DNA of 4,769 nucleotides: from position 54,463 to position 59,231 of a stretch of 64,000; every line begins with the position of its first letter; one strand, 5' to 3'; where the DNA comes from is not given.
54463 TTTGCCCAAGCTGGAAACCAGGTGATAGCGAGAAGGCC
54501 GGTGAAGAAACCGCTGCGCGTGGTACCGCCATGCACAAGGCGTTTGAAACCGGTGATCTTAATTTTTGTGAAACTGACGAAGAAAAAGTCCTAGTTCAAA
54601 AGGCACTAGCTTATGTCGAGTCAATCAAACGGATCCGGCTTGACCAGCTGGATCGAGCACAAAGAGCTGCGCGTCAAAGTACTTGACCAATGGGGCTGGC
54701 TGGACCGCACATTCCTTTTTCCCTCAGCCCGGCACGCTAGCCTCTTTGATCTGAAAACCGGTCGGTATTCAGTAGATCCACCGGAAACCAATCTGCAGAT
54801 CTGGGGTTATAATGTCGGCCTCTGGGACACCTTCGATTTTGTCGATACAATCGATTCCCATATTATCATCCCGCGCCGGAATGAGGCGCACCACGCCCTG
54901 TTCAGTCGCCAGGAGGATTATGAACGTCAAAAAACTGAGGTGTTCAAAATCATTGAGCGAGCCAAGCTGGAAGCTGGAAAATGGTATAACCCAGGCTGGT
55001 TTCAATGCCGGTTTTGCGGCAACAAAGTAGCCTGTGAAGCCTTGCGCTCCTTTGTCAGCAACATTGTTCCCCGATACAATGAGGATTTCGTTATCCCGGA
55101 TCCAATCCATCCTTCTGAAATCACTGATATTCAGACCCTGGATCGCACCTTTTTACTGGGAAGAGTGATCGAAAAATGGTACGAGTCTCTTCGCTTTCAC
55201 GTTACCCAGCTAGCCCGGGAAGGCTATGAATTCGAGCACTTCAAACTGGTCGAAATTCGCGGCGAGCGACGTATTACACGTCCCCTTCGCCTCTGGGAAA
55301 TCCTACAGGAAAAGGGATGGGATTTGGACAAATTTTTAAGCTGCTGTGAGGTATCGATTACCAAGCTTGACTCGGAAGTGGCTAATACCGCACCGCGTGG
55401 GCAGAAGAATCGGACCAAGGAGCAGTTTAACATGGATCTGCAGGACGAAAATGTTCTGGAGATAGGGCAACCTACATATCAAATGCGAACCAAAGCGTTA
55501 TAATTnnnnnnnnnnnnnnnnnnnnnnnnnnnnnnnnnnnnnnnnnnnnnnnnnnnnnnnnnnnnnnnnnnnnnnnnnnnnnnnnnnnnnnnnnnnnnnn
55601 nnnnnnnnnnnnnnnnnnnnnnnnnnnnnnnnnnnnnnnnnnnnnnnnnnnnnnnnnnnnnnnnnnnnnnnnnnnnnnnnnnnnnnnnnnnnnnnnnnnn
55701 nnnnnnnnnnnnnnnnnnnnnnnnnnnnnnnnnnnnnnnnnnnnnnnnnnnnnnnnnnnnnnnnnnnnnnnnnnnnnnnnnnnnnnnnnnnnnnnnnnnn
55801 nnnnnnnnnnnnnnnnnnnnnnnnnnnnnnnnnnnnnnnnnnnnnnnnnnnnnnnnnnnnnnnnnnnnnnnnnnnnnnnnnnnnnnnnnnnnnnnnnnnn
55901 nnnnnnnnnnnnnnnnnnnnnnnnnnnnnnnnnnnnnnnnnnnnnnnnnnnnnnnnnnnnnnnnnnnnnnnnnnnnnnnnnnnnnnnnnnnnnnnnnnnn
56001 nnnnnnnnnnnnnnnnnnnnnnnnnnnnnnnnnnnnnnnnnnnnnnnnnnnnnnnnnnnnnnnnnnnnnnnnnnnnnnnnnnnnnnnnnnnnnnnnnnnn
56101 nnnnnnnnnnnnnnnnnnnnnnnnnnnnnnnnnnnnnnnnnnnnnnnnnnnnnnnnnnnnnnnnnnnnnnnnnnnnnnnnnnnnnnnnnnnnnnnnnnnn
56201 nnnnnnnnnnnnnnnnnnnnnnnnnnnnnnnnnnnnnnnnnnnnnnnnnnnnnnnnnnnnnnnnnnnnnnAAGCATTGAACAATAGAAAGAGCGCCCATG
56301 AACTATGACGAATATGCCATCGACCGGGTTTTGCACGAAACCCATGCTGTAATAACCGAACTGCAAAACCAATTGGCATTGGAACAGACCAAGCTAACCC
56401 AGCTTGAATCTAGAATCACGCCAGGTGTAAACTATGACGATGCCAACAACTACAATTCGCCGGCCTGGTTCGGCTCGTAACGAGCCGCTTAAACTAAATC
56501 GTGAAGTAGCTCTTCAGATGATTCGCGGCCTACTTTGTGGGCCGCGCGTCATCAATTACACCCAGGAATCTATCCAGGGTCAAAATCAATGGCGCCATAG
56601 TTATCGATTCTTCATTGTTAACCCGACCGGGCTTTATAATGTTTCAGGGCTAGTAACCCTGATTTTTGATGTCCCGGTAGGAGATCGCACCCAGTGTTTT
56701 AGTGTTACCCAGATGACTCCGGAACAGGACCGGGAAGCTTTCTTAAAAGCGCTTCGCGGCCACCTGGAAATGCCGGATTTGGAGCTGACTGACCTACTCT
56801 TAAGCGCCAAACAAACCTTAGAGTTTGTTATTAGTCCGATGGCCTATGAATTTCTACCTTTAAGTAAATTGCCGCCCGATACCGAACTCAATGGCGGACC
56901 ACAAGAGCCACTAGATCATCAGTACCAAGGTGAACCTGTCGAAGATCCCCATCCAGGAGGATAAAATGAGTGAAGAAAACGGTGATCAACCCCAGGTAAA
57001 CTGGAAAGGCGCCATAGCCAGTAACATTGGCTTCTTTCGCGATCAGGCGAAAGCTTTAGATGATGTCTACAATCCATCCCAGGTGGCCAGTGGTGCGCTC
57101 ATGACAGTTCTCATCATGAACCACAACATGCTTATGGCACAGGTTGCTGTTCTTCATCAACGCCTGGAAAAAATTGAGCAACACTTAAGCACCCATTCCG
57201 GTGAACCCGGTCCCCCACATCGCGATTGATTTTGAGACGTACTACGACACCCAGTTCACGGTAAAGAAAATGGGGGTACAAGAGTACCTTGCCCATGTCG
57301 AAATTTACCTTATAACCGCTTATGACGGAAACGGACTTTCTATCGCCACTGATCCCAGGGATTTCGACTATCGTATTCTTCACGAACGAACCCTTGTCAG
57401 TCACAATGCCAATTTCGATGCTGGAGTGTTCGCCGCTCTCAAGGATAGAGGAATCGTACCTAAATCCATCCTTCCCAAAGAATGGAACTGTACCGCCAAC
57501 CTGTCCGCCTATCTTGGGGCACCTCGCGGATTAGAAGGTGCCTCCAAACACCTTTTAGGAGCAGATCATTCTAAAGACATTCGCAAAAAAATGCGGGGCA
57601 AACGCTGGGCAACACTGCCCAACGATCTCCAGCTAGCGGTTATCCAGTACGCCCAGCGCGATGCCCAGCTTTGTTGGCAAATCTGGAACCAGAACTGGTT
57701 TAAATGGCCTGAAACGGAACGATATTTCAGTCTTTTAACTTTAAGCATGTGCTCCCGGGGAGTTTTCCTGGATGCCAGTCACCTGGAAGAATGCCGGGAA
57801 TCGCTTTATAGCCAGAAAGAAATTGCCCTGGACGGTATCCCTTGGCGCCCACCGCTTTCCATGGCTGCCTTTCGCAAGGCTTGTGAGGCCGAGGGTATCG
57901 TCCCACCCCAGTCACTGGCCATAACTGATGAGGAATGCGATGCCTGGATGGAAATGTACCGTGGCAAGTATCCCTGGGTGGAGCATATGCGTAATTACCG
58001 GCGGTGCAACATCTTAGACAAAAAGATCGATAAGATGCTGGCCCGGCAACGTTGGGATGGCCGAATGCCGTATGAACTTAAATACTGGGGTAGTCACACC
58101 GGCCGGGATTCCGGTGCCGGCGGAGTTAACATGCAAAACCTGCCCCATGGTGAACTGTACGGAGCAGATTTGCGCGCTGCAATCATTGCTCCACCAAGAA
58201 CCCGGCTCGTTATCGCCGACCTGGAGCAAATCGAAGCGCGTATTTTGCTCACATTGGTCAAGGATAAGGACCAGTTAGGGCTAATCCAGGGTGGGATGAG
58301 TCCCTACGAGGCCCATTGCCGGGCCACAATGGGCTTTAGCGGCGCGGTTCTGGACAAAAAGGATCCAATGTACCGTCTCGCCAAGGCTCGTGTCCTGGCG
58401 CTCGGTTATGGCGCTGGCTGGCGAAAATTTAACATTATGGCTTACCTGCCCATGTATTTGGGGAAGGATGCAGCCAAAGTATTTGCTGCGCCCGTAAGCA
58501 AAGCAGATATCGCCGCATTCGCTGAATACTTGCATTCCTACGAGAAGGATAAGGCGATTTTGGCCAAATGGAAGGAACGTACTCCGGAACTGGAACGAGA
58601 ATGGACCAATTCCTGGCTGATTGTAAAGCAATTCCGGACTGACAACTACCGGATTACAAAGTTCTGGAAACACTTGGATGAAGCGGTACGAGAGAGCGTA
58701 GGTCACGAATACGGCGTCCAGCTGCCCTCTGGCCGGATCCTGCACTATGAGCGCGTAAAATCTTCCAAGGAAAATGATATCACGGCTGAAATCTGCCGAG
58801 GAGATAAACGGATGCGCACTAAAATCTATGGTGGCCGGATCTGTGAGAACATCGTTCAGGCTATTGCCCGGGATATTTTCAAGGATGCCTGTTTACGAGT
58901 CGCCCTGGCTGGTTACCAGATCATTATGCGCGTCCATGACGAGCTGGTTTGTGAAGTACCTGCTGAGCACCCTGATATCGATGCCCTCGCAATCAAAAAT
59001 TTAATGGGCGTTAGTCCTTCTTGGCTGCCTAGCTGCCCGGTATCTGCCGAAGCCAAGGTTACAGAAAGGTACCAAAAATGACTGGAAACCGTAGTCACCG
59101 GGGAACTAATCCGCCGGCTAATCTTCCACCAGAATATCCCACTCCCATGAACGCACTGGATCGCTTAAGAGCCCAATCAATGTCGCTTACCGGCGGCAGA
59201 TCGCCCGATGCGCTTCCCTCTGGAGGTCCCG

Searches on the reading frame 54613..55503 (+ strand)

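Call 19: search_protein_families(library=pfam, proteins=[window:54613-55503:+], max_evalue=0.01)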
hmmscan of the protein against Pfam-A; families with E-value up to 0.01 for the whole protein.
window:54613-55503:+ (296 aa): 1 family
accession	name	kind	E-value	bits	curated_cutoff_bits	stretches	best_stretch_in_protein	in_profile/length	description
PF10926.14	DUF2800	-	1.9e-15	57.4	21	1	43-256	133-338/368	Protein of unknown function (DUF2800)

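Call 81: search_protein_families(library=phrogs, proteins=[window:54613-55503:+], max_evalue=0.001)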
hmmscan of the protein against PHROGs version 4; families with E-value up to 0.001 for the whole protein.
window:54613-55503:+ (296 aa): 1 family
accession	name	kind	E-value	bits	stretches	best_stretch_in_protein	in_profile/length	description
phrog_69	-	DNA, RNA and nucleotide metabolism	1.7e-19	71.2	1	41-241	219-416/501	exonuclease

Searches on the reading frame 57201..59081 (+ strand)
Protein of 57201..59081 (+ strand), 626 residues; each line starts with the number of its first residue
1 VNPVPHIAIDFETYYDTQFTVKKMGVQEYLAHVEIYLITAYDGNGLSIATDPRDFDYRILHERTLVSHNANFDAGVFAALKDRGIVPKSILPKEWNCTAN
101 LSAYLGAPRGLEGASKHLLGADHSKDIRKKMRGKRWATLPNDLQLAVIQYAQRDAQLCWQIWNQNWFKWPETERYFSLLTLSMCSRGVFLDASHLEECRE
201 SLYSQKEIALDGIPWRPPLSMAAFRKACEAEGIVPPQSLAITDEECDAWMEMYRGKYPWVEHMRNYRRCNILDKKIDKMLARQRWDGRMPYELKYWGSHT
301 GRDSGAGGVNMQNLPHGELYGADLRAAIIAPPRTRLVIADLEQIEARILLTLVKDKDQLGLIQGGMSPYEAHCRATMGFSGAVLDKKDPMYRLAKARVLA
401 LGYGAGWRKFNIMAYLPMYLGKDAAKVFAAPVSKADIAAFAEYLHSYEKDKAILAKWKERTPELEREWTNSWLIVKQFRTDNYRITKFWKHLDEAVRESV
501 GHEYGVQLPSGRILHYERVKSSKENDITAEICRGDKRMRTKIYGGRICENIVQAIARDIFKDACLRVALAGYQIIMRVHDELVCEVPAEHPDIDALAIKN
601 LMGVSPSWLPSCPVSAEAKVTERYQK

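Call 12: search_protein_families(library=phrogs, proteins=[window:57201-59081:+], max_evalue=0.001)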
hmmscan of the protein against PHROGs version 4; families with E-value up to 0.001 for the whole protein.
window:57201-59081:+ (626 aa): 3 families
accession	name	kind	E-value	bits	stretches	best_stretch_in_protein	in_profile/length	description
phrog_17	-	DNA, RNA and nucleotide metabolism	4.2e-65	221.5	1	4-624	670-1230/1445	DNA polymerase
phrog_10285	-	DNA, RNA and nucleotide metabolism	3.2e-35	122.7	2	474-626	149-320/321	DNA polymerase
phrog_7766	-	DNA, RNA and nucleotide metabolism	7.3e-32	111.3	1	452-626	10-185/186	DNA polymerase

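Call 16: search_dna_similar(query=window:57201-59081:+, collection=phages, mode=protein, max_rows=15)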
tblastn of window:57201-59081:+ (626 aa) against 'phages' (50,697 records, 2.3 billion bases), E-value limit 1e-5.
Records with a match: 1556; places in all: 1559; records where one place covers at least 80% of the query: 45.
Best place of each record, by identity: <60% 1556.
By first word of the organism name: Salmonella 446; Escherichia 252; Streptococcus 130; Staphylococcus 84; Xanthomonas 58; Bacteroides 52; Vibrio 46; Pseudomonas 31; Klebsiella 29; Paenibacillus 24; and 93 more.
By host as written in the record: Escherichia coli 135; - 113; Salmonella enterica 72; Salmonella enterica subsp. enterica serovar Typhimurium 72; Salmonella enterica subsp. enterica serovar Enteritidis 59; Salmonella sp. 48; Vibrio lentus 34; Staphylococcus aureus 32; and 518 more.
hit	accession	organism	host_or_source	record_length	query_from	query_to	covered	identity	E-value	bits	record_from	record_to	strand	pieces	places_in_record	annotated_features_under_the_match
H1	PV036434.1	Blautia phage NatCom_24097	Blautia sp.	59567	7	626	99%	26.6%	3e-31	136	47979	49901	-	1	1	DNA polymerase | hypothetical protein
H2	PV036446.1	Faecalimonas phage NatCom_33527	Faecalimonas sp.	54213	7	626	99%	26.5%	4e-31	135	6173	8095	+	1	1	DNA polymerase | hypothetical protein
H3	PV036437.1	Blautia phage NatCom_27009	Blautia sp.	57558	7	626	99%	26.2%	2e-30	134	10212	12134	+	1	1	DNA polymerase | hypothetical protein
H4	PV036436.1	Faecalimonas phage NatCom_26447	Faecalimonas sp.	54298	7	626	99%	26.2%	8e-30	132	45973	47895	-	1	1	DNA polymerase | hypothetical protein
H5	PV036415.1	Blautia phage NatCom_2932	Blautia sp.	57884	7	626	99%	26.2%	8e-30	132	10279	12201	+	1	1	DNA polymerase | hypothetical protein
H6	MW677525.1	Rhodobacter phage RcSimone-Hastad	Rhodobacter capsulatus SB1003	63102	5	626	99%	25.8%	3e-26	121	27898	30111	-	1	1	32: DNA polymerase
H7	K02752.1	Bacillus phage SPO2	-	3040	7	626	99%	25.7%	1e-29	130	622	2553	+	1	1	DNA polymerase (gene L; ttg start codon)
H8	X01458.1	Bacillus phage SPO2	-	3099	7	626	99%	25.7%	1e-29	130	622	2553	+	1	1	unnamed protein product; SP02 DNA polymerase (aa 1-648)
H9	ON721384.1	Bacteroides phage EMB1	Bacteroides uniformis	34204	6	626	99%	25.6%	4e-29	129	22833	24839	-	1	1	DNA polymerase I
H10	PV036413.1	Acutalibacteraceae phage NatCom_991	Acutalibacteraceae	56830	7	626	99%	25.3%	4e-23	110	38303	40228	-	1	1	DNA polymerase | hypothetical protein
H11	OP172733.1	Bacteroides phage BU241P1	Bacteroides uniformis DA241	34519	6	626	99%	25.2%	2e-27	124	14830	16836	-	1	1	hypothetical protein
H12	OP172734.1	Bacteroides phage BU241P2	Bacteroides uniformis DA241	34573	6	626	99%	25.1%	1e-28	128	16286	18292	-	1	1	hypothetical protein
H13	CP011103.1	Listeria phage LWP01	Listeria weihenstephanensis WS 4560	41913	9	626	99%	24.7%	2e-21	105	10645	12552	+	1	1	DNA polymerase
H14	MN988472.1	Rhizobium phage RHph_TM3_14A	Rhizobium etli T3_14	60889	7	624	99%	24.7%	2e-31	137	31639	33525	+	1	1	DNA polymerase I protein | hypothetical protein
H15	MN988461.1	Rhizobium phage RHph_TM27A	Rhizobium phaseoli N831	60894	7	624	99%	24.7%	2e-31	137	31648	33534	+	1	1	DNA polymerase I protein | hypothetical protein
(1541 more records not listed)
